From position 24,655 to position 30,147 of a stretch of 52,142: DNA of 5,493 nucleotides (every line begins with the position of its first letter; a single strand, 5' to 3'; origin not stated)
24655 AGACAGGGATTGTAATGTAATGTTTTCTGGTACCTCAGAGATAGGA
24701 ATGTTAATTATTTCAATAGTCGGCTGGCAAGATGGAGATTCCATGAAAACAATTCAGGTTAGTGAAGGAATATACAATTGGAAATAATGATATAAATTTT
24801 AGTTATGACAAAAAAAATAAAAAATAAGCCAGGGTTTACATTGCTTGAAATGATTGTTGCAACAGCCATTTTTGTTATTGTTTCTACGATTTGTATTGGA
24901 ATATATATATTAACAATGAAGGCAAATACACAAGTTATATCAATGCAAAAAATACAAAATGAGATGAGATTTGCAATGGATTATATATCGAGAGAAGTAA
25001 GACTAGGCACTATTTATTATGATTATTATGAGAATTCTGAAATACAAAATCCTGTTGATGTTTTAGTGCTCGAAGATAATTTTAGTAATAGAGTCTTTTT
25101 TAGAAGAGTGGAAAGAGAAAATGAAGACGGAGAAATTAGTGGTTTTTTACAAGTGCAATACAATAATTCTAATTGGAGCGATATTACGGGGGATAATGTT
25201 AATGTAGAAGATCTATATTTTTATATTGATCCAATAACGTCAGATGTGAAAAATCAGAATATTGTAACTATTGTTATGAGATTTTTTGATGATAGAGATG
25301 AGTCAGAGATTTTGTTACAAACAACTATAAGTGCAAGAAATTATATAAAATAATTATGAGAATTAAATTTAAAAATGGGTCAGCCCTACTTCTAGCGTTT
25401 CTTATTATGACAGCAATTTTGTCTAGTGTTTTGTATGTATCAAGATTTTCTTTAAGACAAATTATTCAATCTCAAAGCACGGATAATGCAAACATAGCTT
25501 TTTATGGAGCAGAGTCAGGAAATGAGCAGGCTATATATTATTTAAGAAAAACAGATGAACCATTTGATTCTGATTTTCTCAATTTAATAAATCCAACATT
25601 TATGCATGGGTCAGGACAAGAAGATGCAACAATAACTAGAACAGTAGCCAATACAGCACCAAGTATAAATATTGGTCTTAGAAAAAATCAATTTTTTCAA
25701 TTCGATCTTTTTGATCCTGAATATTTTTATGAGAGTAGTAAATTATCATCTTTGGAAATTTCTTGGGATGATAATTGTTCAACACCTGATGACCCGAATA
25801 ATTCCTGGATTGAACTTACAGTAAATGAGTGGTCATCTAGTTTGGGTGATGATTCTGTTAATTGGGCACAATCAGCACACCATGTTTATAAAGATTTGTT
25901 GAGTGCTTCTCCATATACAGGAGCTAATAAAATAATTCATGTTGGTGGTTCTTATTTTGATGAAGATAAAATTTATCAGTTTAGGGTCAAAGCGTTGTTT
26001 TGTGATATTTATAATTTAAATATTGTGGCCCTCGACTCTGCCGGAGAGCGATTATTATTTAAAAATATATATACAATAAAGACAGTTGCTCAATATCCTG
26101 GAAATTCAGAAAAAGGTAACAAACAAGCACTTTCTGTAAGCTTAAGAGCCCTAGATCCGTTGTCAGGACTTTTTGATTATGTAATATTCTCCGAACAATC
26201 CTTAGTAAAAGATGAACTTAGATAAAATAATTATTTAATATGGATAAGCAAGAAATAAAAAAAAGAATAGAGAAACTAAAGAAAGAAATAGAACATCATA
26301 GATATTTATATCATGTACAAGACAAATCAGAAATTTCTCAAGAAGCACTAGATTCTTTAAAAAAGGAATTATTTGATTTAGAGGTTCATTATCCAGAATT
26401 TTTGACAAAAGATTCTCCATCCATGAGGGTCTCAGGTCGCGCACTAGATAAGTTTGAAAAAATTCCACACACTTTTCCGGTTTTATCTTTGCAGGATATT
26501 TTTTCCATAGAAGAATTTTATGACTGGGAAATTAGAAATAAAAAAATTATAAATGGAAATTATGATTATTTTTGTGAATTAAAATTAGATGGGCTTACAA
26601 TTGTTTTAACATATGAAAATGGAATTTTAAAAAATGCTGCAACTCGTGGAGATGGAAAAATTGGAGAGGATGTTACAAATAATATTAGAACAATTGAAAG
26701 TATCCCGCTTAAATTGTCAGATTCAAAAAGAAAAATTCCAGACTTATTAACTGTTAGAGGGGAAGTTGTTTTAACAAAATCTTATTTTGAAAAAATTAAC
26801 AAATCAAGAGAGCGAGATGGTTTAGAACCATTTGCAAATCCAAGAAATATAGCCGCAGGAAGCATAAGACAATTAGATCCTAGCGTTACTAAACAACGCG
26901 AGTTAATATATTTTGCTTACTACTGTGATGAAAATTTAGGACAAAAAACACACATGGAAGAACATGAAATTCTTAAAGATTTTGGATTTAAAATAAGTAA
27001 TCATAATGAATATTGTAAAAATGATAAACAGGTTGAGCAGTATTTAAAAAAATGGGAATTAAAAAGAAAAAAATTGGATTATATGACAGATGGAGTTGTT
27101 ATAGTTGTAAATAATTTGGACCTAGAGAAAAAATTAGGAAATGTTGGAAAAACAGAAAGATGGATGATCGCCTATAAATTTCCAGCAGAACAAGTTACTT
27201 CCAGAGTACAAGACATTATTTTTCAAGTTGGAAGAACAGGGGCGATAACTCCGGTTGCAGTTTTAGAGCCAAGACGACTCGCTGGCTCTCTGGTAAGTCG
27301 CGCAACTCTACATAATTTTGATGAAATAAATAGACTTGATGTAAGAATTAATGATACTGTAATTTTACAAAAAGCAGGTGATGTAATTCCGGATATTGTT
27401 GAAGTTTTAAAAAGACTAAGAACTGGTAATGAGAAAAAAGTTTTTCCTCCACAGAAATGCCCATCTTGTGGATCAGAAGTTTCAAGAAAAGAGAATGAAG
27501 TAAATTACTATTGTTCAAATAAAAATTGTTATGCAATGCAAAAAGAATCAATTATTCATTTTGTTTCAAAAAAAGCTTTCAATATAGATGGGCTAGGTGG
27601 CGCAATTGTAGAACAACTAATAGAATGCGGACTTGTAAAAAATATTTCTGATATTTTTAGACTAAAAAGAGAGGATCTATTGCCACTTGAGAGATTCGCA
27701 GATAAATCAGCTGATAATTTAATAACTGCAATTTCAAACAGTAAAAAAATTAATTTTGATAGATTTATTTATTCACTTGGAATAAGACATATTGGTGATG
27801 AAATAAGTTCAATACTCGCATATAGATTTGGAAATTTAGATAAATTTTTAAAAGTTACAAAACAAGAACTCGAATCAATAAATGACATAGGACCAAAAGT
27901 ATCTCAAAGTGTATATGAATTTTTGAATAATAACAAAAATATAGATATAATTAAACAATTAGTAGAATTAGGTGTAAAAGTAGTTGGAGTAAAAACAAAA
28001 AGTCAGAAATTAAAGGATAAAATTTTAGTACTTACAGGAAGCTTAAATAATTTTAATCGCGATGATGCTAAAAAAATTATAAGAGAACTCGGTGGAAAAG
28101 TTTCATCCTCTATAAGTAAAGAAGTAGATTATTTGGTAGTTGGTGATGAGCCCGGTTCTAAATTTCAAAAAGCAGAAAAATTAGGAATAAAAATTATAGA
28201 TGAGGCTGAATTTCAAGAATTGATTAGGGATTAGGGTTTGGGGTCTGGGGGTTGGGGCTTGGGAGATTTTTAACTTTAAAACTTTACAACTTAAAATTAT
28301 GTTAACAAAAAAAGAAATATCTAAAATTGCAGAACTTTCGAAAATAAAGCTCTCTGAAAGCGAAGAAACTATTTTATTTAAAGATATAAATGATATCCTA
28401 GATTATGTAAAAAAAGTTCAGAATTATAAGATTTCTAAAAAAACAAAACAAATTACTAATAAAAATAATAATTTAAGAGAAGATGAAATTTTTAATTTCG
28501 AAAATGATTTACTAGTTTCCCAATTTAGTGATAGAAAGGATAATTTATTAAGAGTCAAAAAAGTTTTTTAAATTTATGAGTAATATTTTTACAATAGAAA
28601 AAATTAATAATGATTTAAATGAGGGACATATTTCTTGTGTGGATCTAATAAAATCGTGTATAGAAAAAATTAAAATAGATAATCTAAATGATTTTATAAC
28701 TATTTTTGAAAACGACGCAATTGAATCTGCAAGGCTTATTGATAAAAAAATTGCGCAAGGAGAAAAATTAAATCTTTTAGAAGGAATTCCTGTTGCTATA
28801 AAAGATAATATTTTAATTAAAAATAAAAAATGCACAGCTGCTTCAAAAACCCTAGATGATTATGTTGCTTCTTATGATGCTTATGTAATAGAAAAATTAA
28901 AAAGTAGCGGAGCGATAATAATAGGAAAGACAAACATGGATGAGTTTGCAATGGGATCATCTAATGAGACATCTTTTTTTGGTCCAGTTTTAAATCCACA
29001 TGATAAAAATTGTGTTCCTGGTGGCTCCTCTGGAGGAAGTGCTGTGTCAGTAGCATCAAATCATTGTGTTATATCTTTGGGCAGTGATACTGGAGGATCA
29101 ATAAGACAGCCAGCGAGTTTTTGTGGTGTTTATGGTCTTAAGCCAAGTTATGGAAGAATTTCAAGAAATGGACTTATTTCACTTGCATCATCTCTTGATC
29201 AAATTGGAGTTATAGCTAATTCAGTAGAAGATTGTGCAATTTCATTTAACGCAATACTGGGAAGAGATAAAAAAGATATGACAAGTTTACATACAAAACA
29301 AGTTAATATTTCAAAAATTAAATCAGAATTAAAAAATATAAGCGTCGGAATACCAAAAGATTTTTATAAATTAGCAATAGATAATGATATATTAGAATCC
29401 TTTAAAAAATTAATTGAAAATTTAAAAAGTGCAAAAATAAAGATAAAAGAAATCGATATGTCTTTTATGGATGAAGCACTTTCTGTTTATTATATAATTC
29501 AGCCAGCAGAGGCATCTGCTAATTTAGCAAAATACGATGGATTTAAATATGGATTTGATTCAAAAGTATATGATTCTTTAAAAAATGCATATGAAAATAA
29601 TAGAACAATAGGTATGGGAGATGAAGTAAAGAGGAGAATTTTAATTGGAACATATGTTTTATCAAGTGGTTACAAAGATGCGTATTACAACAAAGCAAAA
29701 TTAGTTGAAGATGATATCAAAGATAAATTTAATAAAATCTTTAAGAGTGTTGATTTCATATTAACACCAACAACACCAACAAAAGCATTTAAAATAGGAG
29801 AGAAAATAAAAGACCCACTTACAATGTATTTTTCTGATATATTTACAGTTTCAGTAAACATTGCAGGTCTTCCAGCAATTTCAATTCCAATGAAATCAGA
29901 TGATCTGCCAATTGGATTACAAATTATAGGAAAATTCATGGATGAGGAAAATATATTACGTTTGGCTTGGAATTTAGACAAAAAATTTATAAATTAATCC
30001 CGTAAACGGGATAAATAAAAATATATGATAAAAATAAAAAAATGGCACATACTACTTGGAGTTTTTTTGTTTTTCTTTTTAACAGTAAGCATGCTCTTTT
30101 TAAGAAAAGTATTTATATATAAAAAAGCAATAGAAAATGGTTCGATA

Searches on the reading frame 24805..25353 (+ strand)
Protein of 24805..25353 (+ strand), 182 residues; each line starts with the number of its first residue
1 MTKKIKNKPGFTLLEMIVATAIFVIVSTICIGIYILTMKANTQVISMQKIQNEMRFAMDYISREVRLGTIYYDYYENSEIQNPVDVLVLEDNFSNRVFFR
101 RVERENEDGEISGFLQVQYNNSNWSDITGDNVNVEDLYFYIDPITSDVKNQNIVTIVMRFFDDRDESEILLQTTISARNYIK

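Call 8: search_protein_families(library=pfam, proteins=[window:24805-25353:+], max_evalue=0.001)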
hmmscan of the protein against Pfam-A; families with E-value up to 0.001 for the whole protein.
window:24805-25353:+ (182 aa): 1 family
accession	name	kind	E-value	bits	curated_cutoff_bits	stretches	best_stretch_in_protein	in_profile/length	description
PF07963.17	N_methyl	-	1e-06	28.4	21.2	1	6-29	2-25/27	Prokaryotic N-terminal methylation motif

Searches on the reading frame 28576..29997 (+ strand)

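Call 9: search_protein_families(library=pfam, proteins=[window:28576-29997:+], max_evalue=0.001)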
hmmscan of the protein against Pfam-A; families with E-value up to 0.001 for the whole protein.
window:28576-29997:+ (473 aa): 1 family
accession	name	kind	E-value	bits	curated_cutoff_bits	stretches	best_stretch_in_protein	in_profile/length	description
PF01425.27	Amidase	-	5.4e-145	484.3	27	1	23-461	1-445/445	Amidase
